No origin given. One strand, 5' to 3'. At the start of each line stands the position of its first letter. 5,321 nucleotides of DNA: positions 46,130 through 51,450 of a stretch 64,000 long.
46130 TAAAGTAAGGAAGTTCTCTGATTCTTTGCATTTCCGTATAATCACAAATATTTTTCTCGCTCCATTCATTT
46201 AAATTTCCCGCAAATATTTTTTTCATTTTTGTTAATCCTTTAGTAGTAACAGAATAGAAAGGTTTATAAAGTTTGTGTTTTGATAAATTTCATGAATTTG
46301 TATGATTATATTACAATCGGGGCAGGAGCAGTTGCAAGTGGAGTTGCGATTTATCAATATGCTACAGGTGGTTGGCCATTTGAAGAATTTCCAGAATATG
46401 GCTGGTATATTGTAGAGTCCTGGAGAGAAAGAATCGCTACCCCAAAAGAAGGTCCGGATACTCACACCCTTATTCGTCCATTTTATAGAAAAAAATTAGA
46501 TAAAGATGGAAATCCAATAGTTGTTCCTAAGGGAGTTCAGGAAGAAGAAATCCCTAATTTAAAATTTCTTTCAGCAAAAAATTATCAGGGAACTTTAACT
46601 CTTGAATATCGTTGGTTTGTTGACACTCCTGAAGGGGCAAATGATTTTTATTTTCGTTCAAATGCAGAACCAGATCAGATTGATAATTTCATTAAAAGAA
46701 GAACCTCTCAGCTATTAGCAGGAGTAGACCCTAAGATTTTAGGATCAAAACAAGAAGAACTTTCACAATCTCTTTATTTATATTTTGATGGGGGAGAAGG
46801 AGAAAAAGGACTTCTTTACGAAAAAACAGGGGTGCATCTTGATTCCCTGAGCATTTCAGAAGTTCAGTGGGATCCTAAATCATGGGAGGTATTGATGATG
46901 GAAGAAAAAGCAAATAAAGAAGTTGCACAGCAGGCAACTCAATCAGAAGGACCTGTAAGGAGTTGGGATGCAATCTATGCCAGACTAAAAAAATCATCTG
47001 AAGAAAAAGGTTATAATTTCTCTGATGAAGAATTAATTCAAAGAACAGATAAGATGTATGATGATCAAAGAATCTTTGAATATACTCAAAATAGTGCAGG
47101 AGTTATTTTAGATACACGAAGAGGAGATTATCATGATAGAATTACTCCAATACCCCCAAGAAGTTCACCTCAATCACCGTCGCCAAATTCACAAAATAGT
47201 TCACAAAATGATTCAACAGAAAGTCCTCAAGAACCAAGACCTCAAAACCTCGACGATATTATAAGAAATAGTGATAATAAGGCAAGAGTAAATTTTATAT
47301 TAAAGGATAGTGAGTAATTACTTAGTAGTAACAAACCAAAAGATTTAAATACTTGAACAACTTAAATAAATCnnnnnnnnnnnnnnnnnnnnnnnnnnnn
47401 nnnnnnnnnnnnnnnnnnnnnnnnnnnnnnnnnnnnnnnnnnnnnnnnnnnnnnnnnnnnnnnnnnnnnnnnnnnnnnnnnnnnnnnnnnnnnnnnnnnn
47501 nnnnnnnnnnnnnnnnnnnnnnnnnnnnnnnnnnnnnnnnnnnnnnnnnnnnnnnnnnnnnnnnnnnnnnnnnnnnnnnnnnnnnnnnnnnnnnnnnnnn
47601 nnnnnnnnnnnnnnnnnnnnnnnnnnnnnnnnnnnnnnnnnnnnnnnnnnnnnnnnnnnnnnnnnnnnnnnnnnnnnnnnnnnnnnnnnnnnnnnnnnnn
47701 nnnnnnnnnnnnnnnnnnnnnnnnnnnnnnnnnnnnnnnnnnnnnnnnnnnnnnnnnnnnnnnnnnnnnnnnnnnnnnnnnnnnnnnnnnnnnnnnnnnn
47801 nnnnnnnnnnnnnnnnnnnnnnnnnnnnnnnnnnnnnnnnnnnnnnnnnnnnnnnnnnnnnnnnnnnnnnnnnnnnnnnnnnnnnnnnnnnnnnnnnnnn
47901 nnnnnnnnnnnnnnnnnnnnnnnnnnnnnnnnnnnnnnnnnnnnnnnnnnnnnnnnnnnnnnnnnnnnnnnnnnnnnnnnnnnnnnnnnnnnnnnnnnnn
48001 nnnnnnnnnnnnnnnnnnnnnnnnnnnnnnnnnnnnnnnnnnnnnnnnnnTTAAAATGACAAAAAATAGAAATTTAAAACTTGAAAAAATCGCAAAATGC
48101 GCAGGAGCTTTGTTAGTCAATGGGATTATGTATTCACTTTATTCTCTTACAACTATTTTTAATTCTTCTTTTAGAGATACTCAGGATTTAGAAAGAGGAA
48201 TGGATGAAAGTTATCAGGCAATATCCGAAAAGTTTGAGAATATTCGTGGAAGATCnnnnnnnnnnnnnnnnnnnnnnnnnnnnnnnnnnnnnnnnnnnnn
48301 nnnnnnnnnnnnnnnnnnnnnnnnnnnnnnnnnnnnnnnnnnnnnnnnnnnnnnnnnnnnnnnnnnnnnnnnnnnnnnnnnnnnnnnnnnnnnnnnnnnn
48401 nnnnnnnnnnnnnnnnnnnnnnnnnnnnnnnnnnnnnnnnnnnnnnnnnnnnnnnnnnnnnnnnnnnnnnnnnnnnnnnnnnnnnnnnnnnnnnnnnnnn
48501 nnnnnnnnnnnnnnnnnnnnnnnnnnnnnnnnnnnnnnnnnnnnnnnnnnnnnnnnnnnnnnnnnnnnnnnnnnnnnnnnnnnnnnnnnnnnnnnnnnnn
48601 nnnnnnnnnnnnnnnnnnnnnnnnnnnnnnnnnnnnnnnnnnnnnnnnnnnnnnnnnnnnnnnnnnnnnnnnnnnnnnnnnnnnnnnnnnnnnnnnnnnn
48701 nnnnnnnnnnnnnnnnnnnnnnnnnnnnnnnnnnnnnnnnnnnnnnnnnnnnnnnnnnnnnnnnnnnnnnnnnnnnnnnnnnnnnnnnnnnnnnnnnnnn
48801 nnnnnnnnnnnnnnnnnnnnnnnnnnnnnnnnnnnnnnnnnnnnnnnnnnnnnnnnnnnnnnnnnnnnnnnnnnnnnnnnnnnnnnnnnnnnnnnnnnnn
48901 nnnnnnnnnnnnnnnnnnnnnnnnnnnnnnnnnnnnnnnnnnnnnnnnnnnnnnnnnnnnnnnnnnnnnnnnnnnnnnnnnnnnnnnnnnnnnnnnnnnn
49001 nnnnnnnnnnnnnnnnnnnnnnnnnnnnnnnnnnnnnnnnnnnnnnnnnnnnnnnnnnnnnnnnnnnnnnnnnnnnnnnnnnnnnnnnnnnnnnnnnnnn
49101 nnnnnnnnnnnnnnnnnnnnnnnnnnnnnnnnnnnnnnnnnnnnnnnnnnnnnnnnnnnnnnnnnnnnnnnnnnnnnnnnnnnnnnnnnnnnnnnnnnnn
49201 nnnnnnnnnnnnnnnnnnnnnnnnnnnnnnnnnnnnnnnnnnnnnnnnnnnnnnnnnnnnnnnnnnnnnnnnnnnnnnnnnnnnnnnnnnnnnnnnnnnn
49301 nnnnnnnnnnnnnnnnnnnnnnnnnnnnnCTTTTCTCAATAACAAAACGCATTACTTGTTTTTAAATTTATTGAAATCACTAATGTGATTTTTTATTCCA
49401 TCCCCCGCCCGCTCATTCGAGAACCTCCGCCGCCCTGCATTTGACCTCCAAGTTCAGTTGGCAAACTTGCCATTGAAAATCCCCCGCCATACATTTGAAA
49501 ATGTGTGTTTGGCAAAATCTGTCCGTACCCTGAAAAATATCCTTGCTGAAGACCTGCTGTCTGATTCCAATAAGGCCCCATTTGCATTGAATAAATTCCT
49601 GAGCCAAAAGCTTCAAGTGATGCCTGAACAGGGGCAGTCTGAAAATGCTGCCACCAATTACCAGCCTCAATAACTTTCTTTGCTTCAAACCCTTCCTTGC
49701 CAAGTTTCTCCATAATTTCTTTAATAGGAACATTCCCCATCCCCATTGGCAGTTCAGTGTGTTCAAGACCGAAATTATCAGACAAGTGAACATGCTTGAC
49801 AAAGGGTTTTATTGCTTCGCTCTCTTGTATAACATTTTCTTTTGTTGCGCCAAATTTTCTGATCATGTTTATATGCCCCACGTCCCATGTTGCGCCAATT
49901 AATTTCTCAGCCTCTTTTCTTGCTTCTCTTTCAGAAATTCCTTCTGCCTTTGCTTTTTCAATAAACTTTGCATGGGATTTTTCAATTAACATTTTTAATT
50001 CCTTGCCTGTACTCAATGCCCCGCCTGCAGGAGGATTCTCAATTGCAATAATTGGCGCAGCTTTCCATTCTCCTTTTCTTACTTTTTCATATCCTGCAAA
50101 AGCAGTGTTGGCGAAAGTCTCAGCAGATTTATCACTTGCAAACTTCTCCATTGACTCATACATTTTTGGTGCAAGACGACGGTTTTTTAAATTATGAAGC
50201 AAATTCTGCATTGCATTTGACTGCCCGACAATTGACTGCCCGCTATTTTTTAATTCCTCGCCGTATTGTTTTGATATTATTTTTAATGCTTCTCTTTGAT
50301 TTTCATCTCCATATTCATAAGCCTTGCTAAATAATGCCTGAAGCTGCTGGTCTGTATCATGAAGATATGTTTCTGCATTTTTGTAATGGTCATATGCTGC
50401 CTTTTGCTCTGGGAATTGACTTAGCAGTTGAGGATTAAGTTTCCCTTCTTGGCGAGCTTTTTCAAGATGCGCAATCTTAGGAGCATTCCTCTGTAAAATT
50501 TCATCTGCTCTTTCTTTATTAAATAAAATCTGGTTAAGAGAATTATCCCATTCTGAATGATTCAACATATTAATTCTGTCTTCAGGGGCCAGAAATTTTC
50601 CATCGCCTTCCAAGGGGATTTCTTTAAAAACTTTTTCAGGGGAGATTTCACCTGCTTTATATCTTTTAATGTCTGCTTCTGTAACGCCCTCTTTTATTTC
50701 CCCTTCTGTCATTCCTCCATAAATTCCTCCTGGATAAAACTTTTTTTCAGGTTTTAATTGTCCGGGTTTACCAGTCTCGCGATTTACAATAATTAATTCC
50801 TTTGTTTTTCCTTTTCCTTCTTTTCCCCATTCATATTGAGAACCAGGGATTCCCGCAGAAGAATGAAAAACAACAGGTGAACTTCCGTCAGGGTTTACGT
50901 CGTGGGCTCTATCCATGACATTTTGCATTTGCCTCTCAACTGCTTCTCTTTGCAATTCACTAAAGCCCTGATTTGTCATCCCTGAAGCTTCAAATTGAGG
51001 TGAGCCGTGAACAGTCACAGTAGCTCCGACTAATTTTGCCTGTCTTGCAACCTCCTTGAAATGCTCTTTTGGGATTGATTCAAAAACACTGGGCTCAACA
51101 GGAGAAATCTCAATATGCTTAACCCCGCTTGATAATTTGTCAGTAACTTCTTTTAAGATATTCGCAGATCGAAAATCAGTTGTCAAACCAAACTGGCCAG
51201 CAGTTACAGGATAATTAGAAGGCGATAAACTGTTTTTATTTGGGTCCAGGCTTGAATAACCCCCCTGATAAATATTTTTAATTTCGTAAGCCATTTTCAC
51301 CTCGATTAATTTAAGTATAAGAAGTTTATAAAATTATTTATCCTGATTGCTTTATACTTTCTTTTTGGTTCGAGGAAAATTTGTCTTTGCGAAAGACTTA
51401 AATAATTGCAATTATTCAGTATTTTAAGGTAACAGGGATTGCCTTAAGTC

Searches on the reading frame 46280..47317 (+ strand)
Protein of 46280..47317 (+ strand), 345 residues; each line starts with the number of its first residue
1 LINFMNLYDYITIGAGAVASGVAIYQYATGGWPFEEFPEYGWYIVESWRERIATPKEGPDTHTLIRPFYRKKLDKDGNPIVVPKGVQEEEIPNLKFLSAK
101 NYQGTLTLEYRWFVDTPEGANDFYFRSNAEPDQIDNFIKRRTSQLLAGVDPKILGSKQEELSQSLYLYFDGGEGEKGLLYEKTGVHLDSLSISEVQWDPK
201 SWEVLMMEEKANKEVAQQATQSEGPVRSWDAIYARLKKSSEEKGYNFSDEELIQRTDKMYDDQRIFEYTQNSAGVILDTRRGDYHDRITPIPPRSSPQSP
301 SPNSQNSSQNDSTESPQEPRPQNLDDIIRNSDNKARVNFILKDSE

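Call 58: search_protein_families(library=pfam, proteins=[window:46280-47317:+], max_evalue=0.001)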
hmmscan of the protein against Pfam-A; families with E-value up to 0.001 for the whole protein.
window:46280-47317:+ (345 aa): 1 family
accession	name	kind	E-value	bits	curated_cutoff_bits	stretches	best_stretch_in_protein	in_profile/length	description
PF01145.31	Band_7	-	0.00042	20.8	23.6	1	80-219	36-169/176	SPFH domain / Band 7 family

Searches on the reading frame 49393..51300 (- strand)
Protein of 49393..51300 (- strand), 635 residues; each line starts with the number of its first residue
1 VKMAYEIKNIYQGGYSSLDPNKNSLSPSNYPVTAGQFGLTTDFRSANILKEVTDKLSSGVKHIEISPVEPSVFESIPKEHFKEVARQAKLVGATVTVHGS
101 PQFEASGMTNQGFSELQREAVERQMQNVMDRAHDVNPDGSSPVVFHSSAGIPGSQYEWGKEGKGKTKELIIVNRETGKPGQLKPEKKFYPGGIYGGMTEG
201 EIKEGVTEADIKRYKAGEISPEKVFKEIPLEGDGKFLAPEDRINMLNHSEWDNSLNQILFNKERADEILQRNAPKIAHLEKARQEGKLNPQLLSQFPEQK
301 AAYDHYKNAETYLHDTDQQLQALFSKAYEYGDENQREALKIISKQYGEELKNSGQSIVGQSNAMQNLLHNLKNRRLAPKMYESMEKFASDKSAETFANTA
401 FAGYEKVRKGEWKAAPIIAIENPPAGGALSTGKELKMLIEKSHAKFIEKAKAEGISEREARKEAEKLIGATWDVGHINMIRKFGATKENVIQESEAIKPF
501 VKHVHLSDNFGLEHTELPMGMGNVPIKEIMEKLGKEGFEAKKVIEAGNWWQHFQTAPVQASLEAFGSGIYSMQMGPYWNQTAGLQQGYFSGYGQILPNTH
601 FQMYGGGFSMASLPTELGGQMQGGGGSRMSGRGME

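Call 58: search_protein_families(library=pfam, proteins=[window:49393-51300:-], max_evalue=0.001)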
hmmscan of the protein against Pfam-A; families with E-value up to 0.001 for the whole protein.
window:49393-51300:- (635 aa): 1 family
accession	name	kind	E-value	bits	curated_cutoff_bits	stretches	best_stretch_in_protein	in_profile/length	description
PF01261.30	AP_endonuc_2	-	3.2e-10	40.6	31.1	1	466-546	151-229/249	Xylose isomerase-like TIM barrel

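Call 94: search_protein_families(library=ncbifam, proteins=[window:49393-51300:-], max_evalue=0.001)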
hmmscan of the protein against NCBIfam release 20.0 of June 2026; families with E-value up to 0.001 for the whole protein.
window:49393-51300:- (635 aa): 0 families
